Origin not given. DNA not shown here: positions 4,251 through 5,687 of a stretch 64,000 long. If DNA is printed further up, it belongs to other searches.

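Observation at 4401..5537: Sigma54-type activator with altered GAFTGA and Walker B and no recognisable sensor domain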

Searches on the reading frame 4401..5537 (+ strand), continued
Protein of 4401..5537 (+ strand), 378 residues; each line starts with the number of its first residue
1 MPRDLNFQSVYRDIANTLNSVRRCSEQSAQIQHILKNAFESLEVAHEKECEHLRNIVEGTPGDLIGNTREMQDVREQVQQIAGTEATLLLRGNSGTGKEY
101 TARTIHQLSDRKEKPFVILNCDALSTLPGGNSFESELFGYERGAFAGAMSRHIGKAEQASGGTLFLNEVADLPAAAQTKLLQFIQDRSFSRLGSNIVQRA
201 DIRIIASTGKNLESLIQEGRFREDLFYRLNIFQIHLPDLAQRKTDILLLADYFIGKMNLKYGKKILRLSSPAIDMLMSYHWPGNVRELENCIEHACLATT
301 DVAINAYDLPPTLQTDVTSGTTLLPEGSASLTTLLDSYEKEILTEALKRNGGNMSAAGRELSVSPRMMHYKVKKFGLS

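Call 77: fold_search(model_id=the predicted structure, library=pdb)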
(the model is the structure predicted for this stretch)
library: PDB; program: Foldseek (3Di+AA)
matches with E <= 10: 1622; with E <= 0.001: 899
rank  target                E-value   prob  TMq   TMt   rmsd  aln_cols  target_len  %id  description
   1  5m7p_B                2.1e-25  1.00  0.54  0.47  15.6       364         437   32  Crystal structure of NtrX from Brucella abortus in complex with ADP processed with the CrystalDirect automated mountin (released 2017-01-25)
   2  5m7o_B                1.6e-24  1.00  0.51  0.45  15.7       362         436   31  Crystal structure of NtrX from Brucella abortus processed with the CrystalDirect automated mounting and cryo-cooling t (released 2017-01-25)
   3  1ojl_D                2.6e-24  1.00  0.55  0.68   9.3       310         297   40  Crystal structure of a sigma54-activator suggests the mechanism for the conformational switch necessary for sigma54 bi (released 2005-05-19)
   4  6jdi                  2.9e-24  1.00  0.54  0.79   5.1       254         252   47  Central domain of FleQ H287N mutant in complex with ATPgS and Mg (released 2019-11-27)
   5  5m7n_B                3.4e-24  1.00  0.53  0.47  15.8       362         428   31  Crystal structure of NtrX from Brucella abortus in complex with ATP processed with the CrystalDirect automated mountin (released 2017-01-25)
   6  6jdl                  3.8e-24  1.00  0.53  0.77   5.1       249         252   47  Central domain of FleQ H287A mutant in complex with ATPgS and Mg (released 2019-11-27)
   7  5m7p_A                3.8e-24  1.00  0.53  0.46  14.4       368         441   30  Crystal structure of NtrX from Brucella abortus in complex with ADP processed with the CrystalDirect automated mountin (released 2017-01-25)
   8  5exp                  4.7e-24  1.00  0.54  0.79   5.4       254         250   47  AAA+ domain of FleQ from Pseudomonas aeruginosa (released 2016-01-13)
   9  1ny5_B                5.3e-24  1.00  0.54  0.53   9.3       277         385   41  Crystal structure of sigm54 activator (AAA+ ATPase) in the inactive state (released 2003-11-11)
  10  1ny5_A                7.0e-24  1.00  0.53  0.52   9.8       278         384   41  Crystal structure of sigm54 activator (AAA+ ATPase) in the inactive state (released 2003-11-11)
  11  7ejw_D                1.0e-23  1.00  0.54  0.78   3.9       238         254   48  Crystal structure of FleN in complex with FleQ AAA+ doamain (released 2021-12-22)
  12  5exs                  1.4e-23  1.00  0.55  0.80   4.9       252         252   46  AAA+ ATPase FleQ from Pseudomonas aeruginosa bound to ATP-gamma-S (released 2016-01-13)
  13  8p53_C                1.9e-23  1.00  0.54  0.54   5.1       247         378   48  Cryo-EM structure of the c-di-GMP-free FleQ-FleN master regulator complex of P. aeruginosa (released 2023-12-13)
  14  8p53_D                2.5e-23  1.00  0.54  0.54   5.1       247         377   48  Cryo-EM structure of the c-di-GMP-free FleQ-FleN master regulator complex of P. aeruginosa (released 2023-12-13)
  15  5m7o_A                3.3e-23  1.00  0.53  0.45  14.3       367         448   32  Crystal structure of NtrX from Brucella abortus processed with the CrystalDirect automated mounting and cryo-cooling t (released 2017-01-25)
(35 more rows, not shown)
